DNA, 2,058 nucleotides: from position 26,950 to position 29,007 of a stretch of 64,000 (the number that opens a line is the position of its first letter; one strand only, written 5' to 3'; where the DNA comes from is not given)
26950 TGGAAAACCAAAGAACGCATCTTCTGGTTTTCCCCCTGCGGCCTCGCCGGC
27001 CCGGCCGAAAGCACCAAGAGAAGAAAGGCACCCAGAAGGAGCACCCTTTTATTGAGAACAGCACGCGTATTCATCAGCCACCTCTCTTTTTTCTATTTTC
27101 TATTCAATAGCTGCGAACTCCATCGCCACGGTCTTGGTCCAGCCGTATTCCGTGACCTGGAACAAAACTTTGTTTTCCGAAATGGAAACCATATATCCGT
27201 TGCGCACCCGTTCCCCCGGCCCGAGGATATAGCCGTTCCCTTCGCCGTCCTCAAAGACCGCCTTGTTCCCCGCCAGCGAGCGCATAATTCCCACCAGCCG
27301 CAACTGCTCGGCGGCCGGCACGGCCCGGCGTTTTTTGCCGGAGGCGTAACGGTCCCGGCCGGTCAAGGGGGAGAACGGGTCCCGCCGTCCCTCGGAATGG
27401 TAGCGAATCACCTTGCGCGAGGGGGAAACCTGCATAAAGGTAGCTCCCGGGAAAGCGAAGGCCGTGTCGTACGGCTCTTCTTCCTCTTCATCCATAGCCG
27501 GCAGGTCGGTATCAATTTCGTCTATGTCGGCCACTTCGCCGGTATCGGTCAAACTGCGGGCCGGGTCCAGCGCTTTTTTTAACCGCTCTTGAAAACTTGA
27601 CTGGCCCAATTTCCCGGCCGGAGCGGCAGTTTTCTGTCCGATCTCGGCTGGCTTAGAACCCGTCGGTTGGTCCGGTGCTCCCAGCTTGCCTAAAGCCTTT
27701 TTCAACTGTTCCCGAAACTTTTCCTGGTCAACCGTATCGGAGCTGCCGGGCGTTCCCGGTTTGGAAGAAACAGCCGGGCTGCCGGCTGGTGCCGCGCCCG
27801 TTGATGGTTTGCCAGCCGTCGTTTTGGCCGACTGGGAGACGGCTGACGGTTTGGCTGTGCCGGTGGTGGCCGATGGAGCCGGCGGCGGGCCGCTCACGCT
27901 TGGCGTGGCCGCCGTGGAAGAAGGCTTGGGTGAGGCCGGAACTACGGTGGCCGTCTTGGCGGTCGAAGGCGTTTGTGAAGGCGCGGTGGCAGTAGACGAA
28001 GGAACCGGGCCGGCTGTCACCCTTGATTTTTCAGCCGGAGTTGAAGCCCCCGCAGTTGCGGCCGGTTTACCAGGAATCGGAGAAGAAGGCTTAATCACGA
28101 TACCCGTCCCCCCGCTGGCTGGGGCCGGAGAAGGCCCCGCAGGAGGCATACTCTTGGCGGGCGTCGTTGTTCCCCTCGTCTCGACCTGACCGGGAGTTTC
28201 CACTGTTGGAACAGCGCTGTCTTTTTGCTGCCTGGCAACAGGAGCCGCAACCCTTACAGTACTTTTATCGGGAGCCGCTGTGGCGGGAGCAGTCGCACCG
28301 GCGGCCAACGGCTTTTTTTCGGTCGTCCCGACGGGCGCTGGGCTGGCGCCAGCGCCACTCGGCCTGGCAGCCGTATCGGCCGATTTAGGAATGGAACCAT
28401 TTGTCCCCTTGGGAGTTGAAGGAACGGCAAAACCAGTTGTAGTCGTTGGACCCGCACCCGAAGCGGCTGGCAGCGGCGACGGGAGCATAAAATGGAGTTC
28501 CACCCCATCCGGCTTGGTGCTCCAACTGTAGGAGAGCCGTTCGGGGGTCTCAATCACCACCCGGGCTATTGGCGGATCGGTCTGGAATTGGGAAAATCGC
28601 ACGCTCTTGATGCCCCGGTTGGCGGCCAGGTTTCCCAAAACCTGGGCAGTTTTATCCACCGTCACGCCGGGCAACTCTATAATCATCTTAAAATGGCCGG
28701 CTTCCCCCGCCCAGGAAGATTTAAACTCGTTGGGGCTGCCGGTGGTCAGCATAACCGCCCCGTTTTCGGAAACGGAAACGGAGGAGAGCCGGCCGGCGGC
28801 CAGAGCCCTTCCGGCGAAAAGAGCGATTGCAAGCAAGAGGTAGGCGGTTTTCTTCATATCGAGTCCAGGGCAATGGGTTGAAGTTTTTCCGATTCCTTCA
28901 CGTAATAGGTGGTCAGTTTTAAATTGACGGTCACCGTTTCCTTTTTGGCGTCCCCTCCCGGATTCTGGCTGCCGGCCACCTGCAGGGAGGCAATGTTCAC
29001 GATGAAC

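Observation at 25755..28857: AMIN domain sits on the PilP-like protein instead of the secretin; the two are bridged by a ~350-aa P/A/T/S-rich linker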

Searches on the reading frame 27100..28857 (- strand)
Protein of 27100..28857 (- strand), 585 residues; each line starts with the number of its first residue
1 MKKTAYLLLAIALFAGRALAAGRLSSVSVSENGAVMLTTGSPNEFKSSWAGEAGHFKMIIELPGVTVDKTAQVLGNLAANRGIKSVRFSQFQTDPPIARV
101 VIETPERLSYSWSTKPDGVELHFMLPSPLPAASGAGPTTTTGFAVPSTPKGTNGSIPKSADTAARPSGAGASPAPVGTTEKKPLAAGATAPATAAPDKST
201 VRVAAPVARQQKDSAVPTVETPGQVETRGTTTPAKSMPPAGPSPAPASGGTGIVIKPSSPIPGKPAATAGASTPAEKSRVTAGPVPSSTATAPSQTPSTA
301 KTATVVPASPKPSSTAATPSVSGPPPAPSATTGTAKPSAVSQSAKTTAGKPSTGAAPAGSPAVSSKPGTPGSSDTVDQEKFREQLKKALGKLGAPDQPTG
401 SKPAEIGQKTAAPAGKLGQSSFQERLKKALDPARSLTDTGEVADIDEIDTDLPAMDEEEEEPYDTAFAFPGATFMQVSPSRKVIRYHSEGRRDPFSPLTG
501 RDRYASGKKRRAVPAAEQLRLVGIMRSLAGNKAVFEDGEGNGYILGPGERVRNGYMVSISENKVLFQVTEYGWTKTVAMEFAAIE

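Call 3: search_protein_families(library=pfam, proteins=[window:27100-28857:-], max_evalue=1)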
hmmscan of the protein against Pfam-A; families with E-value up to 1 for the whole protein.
window:27100-28857:- (585 aa): 0 families

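Call 4: search_protein_families(library=ncbifam, proteins=[window:27100-28857:-], max_evalue=1)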
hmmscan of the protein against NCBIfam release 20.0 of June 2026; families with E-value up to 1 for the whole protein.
window:27100-28857:- (585 aa): 0 families

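Call 6: search_solved_structures(query=window:27100-28857:-, max_evalue=10)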
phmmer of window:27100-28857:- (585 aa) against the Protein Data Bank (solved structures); distinct sequences matched with E-value up to 10: 2.
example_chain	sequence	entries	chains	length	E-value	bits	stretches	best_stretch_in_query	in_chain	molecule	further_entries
5kbl_A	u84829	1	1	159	0.89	11.5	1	146-215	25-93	Cell surface Cu-only superoxide dismutase 5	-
7ane_y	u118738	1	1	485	2.2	10.2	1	252-348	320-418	mS43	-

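Call 7: find_homologous_proteins(query=window:27100-28857:-, max_evalue=0.001)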
Query window:27100-28857:- (585 aa): 11 proteins with E <= 0.001 among 8000 candidates.
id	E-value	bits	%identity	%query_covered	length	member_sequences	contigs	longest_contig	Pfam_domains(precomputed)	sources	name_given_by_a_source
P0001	0.0e+0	1234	100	100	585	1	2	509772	-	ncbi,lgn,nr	ncbi:MAG: hypothetical protein L0196_02035 [candidate division Zixibacteria bacterium]|nr:hypothetic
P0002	1.7e-235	801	80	25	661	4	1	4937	-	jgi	-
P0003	5.3e-205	700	59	100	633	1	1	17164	-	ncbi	-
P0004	6.7e-203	694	57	100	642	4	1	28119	-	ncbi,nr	ncbi:MAG: hypothetical protein L0Z48_01700 [candidate division Zixibacteria bacterium]|nr:hypothetic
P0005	1.1e-195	670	58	100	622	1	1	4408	-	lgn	-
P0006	1.6e-190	653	62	66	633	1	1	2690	-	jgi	jgi:hypothetical protein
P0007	3.8e-190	651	53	100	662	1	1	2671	-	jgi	jgi:hypothetical protein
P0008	2.4e-184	632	54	100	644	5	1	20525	-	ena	-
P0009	1.0e-152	528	48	99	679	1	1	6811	-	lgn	-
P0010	3.7e-151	523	68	28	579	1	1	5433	-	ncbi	ncbi:MAG: hypothetical protein ACRECJ_05035, partial [Limisphaerales bacterium]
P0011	1.2e-81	293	62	40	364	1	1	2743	-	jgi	jgi:hypothetical protein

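Call 47: search_protein_families(library=pfam, alignment_id=A5, max_evalue=0.01)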
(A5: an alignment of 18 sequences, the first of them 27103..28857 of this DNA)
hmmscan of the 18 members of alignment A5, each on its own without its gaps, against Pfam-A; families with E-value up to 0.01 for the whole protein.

A. member 1, window:27103-28857:- (585 aa): 0 families

B. families by the number of members that match (of 18 scanned): 2 families
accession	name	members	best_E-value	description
PF11741.13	AMIN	14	3e-09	AMIN domain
PF04351.19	PilP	6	0.00031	Pilus assembly protein, PilP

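Call 53: find_encoding_contigs(protein=window:27100-28857:-, flank=10000, max_places=2)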
Protein window:27100-28857:- (585 aa): 2 contigs read that carry it; 1 place shown.
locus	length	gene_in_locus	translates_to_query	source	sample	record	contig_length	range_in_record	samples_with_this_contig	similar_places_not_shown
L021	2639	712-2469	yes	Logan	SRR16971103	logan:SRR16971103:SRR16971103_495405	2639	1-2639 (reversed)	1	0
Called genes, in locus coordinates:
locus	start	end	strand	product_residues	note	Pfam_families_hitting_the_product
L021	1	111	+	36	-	?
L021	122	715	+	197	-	PF04350:PilO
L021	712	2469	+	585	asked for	-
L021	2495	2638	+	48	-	?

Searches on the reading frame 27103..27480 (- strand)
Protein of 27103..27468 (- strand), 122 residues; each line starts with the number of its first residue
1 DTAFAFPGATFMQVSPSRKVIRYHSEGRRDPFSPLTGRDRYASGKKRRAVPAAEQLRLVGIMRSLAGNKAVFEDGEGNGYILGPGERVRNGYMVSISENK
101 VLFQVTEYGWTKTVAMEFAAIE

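Call 5: search_protein_families(library=pfam, proteins=[window:27103-27468:-], max_evalue=10)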
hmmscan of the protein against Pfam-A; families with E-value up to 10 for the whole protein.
seq(122 aa): 1 family
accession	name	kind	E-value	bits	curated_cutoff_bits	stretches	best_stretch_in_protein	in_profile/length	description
PF04351.19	PilP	-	0.033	14.5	25.6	1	22-101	30-124/146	Pilus assembly protein, PilP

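Call 15: search_solved_structures(query=A3, max_evalue=10, show_alignments=3)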
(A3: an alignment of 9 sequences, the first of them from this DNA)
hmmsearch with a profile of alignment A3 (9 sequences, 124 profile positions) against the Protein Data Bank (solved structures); distinct sequences matched with E-value up to 10: 1.
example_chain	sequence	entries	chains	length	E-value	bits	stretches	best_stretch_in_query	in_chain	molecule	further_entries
3jc8_Pa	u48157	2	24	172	0.16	15.1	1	10-91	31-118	PilP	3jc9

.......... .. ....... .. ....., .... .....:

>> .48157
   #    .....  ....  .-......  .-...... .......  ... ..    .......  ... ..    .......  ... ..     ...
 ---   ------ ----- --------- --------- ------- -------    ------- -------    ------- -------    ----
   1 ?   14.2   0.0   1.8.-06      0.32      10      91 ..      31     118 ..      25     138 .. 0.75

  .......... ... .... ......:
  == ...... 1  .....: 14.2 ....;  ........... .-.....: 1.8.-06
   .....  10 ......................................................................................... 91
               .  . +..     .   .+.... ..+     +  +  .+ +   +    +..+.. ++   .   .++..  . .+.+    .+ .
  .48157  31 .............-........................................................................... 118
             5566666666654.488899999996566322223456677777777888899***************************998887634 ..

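Call 25: predict_structure(alignment_id=A3)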
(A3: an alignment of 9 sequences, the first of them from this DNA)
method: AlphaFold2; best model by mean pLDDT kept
length: 124 residues; sequences in the alignment: 9
mean_pLDDT: 61.2   pTM: 0.53
mean pLDDT of the five models: 61.2, 60.0, 44.6, 40.0, 38.1
residues with pLDDT >= 90: 0; 70-90: 53; 50-70: 29; < 50: 42
segments of 3 or more residues with pLDDT < 50: 1-24, 35-37, 39-51
pLDDT, mean of each block of 10 residues (from residue 1): 40 40 49 50 41 61 75 76 82 80 75 70 50
secondary structure, 60 per line:
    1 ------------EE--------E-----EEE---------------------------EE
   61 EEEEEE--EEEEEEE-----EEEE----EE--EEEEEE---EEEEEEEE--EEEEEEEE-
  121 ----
elements in order: E29-31 E59-66 E69-75 E81-84 E93-98 E102-109 E112-119

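Call 43: find_related_loci(query=A4, collection=genome_contigs, flank=4000)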
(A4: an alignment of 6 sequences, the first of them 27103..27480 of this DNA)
Query A4 (126 aa) in genome_contigs; peptide patterns used: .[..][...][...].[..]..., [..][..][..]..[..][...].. (x = any residue, [..] = any of these).
101 stretches matched a pattern; 17 encode a relative of the query (tblastn E <= 1e-3); 17 distinct loci.
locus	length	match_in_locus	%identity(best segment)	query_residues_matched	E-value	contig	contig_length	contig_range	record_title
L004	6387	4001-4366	80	4-126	5e-68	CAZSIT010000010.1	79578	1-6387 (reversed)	MAG TPA_asm: uncultured Ignavibacteria bacterium isolate SRP119689_co1_142 genome assembly, contig: NODE_306_length_7957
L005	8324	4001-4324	50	16-126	1e-36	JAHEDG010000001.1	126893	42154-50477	MAG: Candidatus Zixiibacteriota bacterium isolate Ww191 NODE_130_length_126893_cov_4.271976, whole genome shotgun sequen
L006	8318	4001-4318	46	20-126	3e-34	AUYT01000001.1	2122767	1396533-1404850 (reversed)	MAG: candidate division Zixibacteria bacterium RBG-1 RBG1_1C00001, whole genome shotgun sequence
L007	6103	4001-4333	46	11-123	4e-34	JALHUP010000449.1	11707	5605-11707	MAG: Candidatus Zixiibacteriota bacterium isolate PFL53 seq_5006723, whole genome shotgun sequence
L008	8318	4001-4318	46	20-126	4e-34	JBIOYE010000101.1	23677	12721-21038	MAG: Candidatus Zixiibacteriota bacterium isolate MAG038 k127_3391745, whole genome shotgun sequence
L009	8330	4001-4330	47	11-122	2e-33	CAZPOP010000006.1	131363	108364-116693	MAG TPA_asm: uncultured Ignavibacteria bacterium isolate SRP214966_co5_260 genome assembly, contig: NODE_20_length_13136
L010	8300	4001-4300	49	22-123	2e-31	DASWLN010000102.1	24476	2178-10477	MAG TPA_asm: Candidatus Zixiibacteriota bacterium isolate SMAG_U2949 k141_982644, whole genome shotgun sequence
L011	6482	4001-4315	46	20-126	2e-29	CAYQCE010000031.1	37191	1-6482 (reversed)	MAG TPA_asm: uncultured Ignavibacteria bacterium isolate SRP141376_co4_284 genome assembly, contig: NODE_1958_length_371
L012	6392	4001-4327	46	11-122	4e-29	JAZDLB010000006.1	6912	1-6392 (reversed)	MAG: Candidatus Zixiibacteriota bacterium isolate MEGAHIT-group-0.565 k141_12784523, whole genome shotgun sequence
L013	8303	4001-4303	48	20-122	6e-29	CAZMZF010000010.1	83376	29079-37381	MAG TPA_asm: uncultured Ignavibacteria bacterium isolate binchicken_co376_191 genome assembly, contig: NODE_190_length_8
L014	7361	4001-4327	43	13-123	3e-28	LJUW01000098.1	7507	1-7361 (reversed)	MAG: candidate division Zixibacteria bacterium SM23_73_2 WORSMTZ_30117, whole genome shotgun sequence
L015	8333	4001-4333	44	9-122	4e-28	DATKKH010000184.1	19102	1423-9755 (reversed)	MAG TPA_asm: Terriglobales bacterium isolate SMAG_U14652 k141_837278, whole genome shotgun sequence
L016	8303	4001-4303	47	20-122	5e-28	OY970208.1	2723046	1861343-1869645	MAG: uncultured candidate division Zixibacteria bacterium isolate MFD04408.bin.1.44 genome assembly, chromosome: 1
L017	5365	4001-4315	45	16-122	8e-28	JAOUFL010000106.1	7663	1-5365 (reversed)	MAG: Candidatus Zixiibacteriota bacterium isolate 4_1_July_SF_Bin42 4_1_July_SF_Bin42_scaffold_5145_c1, whole genome sho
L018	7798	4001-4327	43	11-122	5e-27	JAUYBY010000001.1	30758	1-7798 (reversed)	MAG: Candidatus Zixiibacteriota bacterium isolate C20_concoct.bin.73 C20_k141_60507, whole genome shotgun sequence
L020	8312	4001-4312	41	20-122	7e-25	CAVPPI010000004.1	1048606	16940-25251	MAG: uncultured candidate division Zixibacteria bacterium isolate MFD09964.bin.1.280 genome assembly, contig: contig_263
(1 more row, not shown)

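Call 61: list_cluster_members(proteins=[L016:3155-4327:+, L006:2873-4324:+, L005:3452-4330:+, L020:2924-4318:+, L007:2555-4342:+])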
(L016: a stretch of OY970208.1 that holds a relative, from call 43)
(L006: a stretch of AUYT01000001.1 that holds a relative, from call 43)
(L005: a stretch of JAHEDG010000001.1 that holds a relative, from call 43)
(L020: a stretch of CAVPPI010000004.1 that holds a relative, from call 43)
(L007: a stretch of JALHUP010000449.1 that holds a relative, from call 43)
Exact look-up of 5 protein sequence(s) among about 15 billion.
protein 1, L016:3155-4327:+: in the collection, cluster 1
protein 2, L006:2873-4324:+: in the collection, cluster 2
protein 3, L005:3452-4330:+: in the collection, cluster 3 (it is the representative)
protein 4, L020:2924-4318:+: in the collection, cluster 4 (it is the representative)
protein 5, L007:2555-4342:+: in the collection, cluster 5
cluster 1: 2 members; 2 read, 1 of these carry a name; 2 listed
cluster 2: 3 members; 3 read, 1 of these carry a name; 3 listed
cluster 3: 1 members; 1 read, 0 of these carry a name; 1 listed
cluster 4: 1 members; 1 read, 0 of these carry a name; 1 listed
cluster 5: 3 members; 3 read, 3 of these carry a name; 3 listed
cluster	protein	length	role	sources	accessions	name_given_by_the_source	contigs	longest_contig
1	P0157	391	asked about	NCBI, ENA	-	-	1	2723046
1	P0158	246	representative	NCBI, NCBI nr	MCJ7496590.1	MAG: hypothetical protein MUO78_00450, partial [candidate division Zixibacteria bacterium] | hypothetical protein [candidate division Zixibacteria bacterium]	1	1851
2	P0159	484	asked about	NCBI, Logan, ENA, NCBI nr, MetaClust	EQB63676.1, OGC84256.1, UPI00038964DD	MAG: hypothetical protein RBG1_1C00001G1255 [candidate division Zixibacteria bacterium ... | status=active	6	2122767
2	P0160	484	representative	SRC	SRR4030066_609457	-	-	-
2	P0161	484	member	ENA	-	-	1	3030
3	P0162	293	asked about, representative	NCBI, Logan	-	-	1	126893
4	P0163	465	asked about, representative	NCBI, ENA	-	-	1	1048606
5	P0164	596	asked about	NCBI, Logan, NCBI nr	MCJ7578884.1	MAG: AMIN domain-containing protein [candidate division Zixibacteria bacterium] | AMIN domain-containing protein [candidate division Zixibacteria bacterium]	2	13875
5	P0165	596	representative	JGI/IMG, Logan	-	hypothetical protein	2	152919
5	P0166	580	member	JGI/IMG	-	hypothetical protein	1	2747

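Call 66: search_solved_structures(query=A7, max_evalue=1, show_alignments=2)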
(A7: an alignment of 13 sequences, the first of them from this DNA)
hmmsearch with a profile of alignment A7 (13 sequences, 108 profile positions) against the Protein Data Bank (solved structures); distinct sequences matched with E-value up to 1: 7.
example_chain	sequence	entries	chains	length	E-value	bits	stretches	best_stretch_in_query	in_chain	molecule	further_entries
3jc8_Pa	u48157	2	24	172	0.00013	24.9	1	9-87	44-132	PilP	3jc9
2ivw_A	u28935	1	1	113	0.11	15.4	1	33-88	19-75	PILP PILOT PROTEIN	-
4av2_M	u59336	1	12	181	0.27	14.2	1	33-88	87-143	PILP PROTEIN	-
8k1f_A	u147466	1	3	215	0.39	13.7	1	12-96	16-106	tRNA 5-hydroxyuridine methyltransferase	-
6ivs_A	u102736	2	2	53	0.44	13.5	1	43-86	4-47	Anti-sigma-I factor RsgI1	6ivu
5awe_A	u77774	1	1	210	0.54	13.2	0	33-58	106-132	Putative acetoin utilization protein, acetoin dehydrogenase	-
1o4w_A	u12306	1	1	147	0.64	13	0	45-72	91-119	PIN (PilT N-terminus) domain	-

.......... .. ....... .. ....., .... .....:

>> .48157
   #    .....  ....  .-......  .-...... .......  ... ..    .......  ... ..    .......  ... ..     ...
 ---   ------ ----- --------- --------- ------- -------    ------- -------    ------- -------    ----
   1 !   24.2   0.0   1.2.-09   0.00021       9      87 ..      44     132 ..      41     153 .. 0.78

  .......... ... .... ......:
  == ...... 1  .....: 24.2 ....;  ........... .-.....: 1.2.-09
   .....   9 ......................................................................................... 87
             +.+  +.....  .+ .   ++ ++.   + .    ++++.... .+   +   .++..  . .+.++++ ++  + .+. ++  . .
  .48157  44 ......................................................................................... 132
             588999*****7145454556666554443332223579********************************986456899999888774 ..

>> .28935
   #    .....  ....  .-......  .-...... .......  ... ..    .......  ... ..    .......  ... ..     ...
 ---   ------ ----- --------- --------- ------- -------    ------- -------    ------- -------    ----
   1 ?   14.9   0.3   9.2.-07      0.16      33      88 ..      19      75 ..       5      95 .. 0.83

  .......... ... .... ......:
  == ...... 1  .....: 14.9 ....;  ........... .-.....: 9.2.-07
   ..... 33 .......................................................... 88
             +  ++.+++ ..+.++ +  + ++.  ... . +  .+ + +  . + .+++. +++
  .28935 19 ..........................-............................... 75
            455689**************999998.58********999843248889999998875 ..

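Call 75: find_related_loci(query=A7, collection=metagenome_contigs, flank=3500)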
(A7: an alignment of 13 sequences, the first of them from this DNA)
Query A7 (109 aa) in metagenome_contigs; peptide patterns used: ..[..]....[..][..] (x = any residue, [..] = any of these).
225 stretches matched a pattern; 149 encode a relative of the query (tblastn E <= 1e-3); the best 80 are kept; 80 distinct loci.
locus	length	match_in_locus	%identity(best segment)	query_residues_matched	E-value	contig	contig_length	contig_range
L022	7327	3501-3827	88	1-109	5e-67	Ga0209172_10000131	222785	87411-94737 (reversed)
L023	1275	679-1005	89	1-109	2e-70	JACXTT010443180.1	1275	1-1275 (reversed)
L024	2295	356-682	85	1-109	2e-64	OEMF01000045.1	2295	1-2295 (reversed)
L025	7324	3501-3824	80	1-109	2e-59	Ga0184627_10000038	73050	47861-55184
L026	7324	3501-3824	80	1-109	2e-59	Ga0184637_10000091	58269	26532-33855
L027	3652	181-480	52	3-105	6e-37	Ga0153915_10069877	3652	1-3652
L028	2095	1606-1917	52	3-109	2e-36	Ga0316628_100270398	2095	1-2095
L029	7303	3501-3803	55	3-105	7e-36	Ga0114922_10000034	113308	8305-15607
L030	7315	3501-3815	50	1-107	5e-36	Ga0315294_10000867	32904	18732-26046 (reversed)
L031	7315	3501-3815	48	2-109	7e-36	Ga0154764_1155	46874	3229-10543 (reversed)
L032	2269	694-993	52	3-105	2e-35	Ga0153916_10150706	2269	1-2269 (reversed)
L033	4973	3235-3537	51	2-105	6e-35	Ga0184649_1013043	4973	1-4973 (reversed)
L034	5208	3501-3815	48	2-109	8e-35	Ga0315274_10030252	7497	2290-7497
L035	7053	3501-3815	48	2-109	6e-35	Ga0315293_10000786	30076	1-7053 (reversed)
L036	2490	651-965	50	1-107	8e-35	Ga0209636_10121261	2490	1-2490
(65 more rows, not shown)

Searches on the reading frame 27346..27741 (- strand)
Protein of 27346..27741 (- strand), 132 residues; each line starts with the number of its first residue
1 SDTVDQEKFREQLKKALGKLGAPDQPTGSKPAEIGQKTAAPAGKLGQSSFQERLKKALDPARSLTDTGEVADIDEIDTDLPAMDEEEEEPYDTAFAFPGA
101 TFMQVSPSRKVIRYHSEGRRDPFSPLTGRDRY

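Call 5: search_protein_families(library=pfam, proteins=[window:27346-27741:-], max_evalue=10)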
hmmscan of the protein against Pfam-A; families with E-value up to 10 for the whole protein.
seq(132 aa): 0 families
